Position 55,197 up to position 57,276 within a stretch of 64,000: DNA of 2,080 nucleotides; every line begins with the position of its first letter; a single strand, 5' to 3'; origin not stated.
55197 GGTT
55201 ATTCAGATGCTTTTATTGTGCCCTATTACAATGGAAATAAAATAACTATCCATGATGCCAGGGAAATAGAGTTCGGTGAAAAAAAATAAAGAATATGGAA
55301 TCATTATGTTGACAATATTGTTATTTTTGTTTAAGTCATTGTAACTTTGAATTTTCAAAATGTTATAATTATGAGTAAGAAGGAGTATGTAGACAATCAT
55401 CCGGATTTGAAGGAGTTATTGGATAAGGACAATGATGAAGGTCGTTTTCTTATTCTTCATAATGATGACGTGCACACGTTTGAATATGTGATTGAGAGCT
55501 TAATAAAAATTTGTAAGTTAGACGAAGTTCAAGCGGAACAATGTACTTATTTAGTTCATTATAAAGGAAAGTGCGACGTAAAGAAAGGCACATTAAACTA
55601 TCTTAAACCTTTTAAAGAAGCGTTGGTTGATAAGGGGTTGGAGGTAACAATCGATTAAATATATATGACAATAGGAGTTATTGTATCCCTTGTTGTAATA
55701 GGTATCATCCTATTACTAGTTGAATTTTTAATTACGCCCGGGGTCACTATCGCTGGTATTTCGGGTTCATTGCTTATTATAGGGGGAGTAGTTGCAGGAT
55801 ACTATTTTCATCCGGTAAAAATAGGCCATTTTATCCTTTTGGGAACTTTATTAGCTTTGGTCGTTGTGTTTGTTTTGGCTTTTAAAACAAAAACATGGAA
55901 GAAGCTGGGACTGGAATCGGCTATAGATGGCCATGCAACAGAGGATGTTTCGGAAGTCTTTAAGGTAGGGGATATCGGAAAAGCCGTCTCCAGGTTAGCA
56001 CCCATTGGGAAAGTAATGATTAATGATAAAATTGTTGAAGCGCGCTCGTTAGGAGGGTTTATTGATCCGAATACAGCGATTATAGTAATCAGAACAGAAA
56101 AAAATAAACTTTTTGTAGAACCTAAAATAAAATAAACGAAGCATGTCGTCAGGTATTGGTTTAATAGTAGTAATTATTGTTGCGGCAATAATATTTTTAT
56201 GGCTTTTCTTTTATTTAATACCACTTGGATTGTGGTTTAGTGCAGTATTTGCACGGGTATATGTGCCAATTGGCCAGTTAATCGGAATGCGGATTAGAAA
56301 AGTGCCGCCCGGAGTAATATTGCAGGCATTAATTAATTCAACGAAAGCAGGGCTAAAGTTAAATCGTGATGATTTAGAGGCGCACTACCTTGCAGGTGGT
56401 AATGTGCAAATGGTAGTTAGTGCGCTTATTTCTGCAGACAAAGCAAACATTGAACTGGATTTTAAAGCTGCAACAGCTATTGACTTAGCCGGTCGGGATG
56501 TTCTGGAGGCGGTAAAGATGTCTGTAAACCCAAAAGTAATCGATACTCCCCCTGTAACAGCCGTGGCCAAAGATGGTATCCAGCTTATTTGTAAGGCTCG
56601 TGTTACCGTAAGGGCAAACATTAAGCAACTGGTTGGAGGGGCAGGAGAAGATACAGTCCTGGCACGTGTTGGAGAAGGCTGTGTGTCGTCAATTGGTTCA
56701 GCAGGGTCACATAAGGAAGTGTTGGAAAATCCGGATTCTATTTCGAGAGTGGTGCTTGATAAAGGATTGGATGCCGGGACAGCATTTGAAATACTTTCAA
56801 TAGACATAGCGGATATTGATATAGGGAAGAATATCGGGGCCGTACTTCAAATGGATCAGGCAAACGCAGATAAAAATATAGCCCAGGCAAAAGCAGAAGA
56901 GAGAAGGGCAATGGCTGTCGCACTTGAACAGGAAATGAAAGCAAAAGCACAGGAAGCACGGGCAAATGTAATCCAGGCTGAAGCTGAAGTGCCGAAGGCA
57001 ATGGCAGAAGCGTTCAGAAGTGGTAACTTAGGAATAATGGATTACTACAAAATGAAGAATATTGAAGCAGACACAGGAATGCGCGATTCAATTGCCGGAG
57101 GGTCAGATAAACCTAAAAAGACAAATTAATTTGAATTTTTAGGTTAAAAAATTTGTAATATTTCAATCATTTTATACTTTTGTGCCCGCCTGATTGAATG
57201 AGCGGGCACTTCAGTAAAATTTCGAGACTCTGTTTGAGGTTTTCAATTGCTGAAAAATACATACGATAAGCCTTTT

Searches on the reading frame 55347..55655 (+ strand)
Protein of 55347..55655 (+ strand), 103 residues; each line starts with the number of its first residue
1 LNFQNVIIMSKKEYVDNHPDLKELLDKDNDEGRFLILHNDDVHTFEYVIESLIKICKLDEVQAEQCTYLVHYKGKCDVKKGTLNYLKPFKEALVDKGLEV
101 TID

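Call 74: search_protein_families(library=pfam, proteins=[window:55347-55655:+], max_evalue=0.00001)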
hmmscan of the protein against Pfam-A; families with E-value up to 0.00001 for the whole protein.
window:55347-55655:+ (103 aa): 1 family
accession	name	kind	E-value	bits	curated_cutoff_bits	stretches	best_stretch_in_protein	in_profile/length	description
PF02617.22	ClpS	-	1.1e-15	57.6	23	1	35-93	8-66/80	ATP-dependent Clp protease adaptor protein ClpS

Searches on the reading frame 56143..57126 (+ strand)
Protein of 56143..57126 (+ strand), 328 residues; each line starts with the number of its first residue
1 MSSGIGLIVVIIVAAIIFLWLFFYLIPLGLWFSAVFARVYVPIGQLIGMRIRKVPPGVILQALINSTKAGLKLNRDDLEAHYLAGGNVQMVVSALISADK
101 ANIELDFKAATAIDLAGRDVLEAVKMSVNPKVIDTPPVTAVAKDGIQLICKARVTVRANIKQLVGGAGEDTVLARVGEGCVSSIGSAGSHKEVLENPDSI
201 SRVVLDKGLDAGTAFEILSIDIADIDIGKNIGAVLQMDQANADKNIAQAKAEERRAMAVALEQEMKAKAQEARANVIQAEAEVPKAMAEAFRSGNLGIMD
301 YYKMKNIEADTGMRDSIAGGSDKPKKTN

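Call 49: find_related_loci(query=window:56143-57126:+, collection=genome_contigs, flank=10000)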
Query window:56143-57126:+ (328 aa) in genome_contigs; peptide patterns used: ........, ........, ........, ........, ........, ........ (x = any residue, [..] = any of these).
600 stretches matched a pattern (row limit reached: there are more); 580 encode a relative of the query (tblastn E <= 1e-3); the best 80 are kept; 80 distinct loci.
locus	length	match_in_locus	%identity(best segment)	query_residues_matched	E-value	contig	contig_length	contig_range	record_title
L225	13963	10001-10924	89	18-326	2e-179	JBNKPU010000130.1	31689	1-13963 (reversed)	MAG: Bacteroidales bacterium isolate G1.bin.32.orig k141_891813, whole genome shotgun sequence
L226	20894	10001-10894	89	20-317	7e-177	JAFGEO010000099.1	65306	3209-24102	MAG: Bacteroidales bacterium isolate Zod_Metabat.1236 k87_6967524, whole genome shotgun sequence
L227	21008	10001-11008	79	1-326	7e-171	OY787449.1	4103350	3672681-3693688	MAG: Bacteroidales bacterium isolate 11808e1f-4753-45d3-854d-c0f0c60c4fd1 genome assembly, chromosome: 1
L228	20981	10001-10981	80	4-326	6e-169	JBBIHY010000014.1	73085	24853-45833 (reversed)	MAG: Bacteroidota bacterium isolate RSS170216_bin_125 NODE_229_length_73085_cov_9.644078, whole genome shotgun sequence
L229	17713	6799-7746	80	4-319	5e-168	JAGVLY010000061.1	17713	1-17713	MAG: Bacteroidia bacterium isolate SW_52 c_000000032718, whole genome shotgun sequence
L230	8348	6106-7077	80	5-328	8e-168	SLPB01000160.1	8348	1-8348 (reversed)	MAG: Bacteroidales bacterium isolate CSSed165cm_477 CSSed16-5cm-36246, whole genome shotgun sequence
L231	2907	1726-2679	79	1-318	2e-177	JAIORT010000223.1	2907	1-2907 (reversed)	MAG: Bacteroidales bacterium isolate SMBSF25 20074_Bin_6_contigs_1_c_000000004344, whole genome shotgun sequence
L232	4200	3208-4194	78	1-328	2e-173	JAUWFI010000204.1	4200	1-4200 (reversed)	MAG: Bacteroidota bacterium isolate CSMAG_2212 CSMAG_2212_k141_1061813_length_4200_cov_5.9640, whole genome shotgun sequ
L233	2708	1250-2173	83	19-326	3e-178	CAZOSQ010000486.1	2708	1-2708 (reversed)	MAG TPA_asm: uncultured Bacteroidales bacterium isolate SRP252850_co1_121 genome assembly, contig: NODE_69673_length_270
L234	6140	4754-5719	80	4-325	9e-169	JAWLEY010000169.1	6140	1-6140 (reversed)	MAG: Perlabentimonas sp. isolate 20BLK6-1.bin.99 NODE_15963_length_6140_cov_14.330409, whole genome shotgun sequence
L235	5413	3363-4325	77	8-328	2e-169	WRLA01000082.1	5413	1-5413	MAG: Bacteroidales bacterium isolate Th196P3bin138 Ga0099364_10041624, whole genome shotgun sequence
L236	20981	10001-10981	78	3-325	1e-166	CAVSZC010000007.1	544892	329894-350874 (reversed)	MAG: uncultured Bacteroidales bacterium isolate MFD04716.bin.1.420 genome assembly, contig: contig_55208, whole genome s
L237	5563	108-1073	80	5-326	1e-168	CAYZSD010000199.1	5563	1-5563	MAG TPA_asm: uncultured Rikenellaceae bacterium isolate binchicken_co168_164 genome assembly, contig: NODE_21423_length_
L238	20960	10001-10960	80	4-323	2e-166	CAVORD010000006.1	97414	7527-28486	MAG: uncultured Bacteroidales bacterium isolate MFD09964.bin.2.263 genome assembly, contig: contig_9456, whole genome sh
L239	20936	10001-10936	80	13-327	4e-166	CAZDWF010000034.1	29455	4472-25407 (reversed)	MAG TPA_asm: uncultured Bacteroidales bacterium isolate SRP167671_co2_84 genome assembly, contig: NODE_2087_length_29455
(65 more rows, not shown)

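Call 54: search_protein_families(library=pfam, proteins=[L226:12211-13326:+, L226:13329-13661:+, L226:13698-14567:+, L226:15161-16156:-, L226:16397-16927:-, L226:17414-17785:+, L226:17785-18150:+, L226:18219-20672:+, L225:11318-12097:+, L225:12367-12969:+], max_evalue=0.001)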
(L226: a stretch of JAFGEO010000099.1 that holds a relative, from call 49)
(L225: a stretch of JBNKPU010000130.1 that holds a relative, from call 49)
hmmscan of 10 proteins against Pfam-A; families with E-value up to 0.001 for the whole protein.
L226:12211-13326:+ (372 aa): 2 families
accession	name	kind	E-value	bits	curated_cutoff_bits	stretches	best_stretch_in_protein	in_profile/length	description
PF00015.26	MCPsignal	-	3.5e-32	112.1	34.6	1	191-314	4-127/172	Methyl-accepting chemotaxis protein (MCP) signalling domain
PF00672.30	HAMP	-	5.5e-05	23.9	25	1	83-123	6-43/53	HAMP domain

L226:13329-13661:+ (111 aa): 0 families

L226:13698-14567:+ (290 aa): 1 family
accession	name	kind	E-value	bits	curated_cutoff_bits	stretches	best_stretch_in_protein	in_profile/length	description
PF00892.27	EamA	-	2.7e-25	89.7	28.2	2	151-284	2-133/135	EamA-like transporter family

L226:15161-16156:- (331 aa): 0 families

L226:16397-16927:- (176 aa): 2 families
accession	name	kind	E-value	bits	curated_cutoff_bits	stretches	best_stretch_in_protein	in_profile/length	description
PF06445.20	GyrI-like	-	1.1e-22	81.4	26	1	26-175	2-154/155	GyrI-like small molecule binding domain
PF14526.11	Cass2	-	4.1e-06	27.5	27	1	29-160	2-140/150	Integron-associated effector binding protein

L226:17414-17785:+ (124 aa): 1 family
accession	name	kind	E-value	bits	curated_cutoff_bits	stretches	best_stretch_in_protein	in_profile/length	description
PF01740.26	STAS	-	1.5e-06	28.3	22.6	1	32-119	9-97/106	STAS domain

L226:17785-18150:+ (122 aa): 1 family
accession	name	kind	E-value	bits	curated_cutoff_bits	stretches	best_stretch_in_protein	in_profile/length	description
PF00072.30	Response_reg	-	3.8e-21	75.8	30.2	1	7-118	1-110/111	Response regulator receiver domain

L226:18219-20672:+ (818 aa): 4 families
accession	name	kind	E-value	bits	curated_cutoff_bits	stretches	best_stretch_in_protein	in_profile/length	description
PF01584.24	CheW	-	9.7e-20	71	23.5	1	681-805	3-136/138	CheW-like domain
PF02518.31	HATPase_c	-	1.2e-15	58.4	26.4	1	537-674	4-110/111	Histidine kinase-, DNA gyrase B-, and HSP90-like ATPase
PF01627.28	Hpt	-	2.7e-14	53.6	24.6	1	142-232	3-82/84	Hpt domain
PF02895.20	H-kinase_dim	-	5.3e-10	40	23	1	430-489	2-68/68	Signal transducing histidine kinase, homodimeric domain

L225:11318-12097:+ (260 aa): 0 families

L225:12367-12969:+ (201 aa): 4 families
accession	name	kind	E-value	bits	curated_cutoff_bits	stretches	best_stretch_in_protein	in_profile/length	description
PF00239.26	Resolvase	-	4.7e-49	166.7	23.3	1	3-134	2-144/145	Resolvase, N terminal domain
PF02796.21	HTH_7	-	5.6e-06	26.8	23.8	1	137-182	1-43/45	Helix-turn-helix domain of resolvase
PF13384.12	HTH_23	-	1.9e-05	24.7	24.6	1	149-182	7-39/50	Homeodomain-like domain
PF07374.17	DUF1492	-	0.00023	21.7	21.5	0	162-186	73-97/100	Protein of unknown function (DUF1492)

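Call 56: search_protein_families(library=padloc, proteins=[L225:11318-12097:+, L226:15161-16156:-, L226:13329-13661:+], max_evalue=0.001)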
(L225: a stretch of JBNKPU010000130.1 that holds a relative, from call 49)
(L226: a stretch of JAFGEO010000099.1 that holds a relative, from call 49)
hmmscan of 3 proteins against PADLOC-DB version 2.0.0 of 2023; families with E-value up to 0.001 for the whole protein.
L225:11318-12097:+ (260 aa): 0 families

L226:15161-16156:- (331 aa): 0 families

L226:13329-13661:+ (111 aa): 0 families
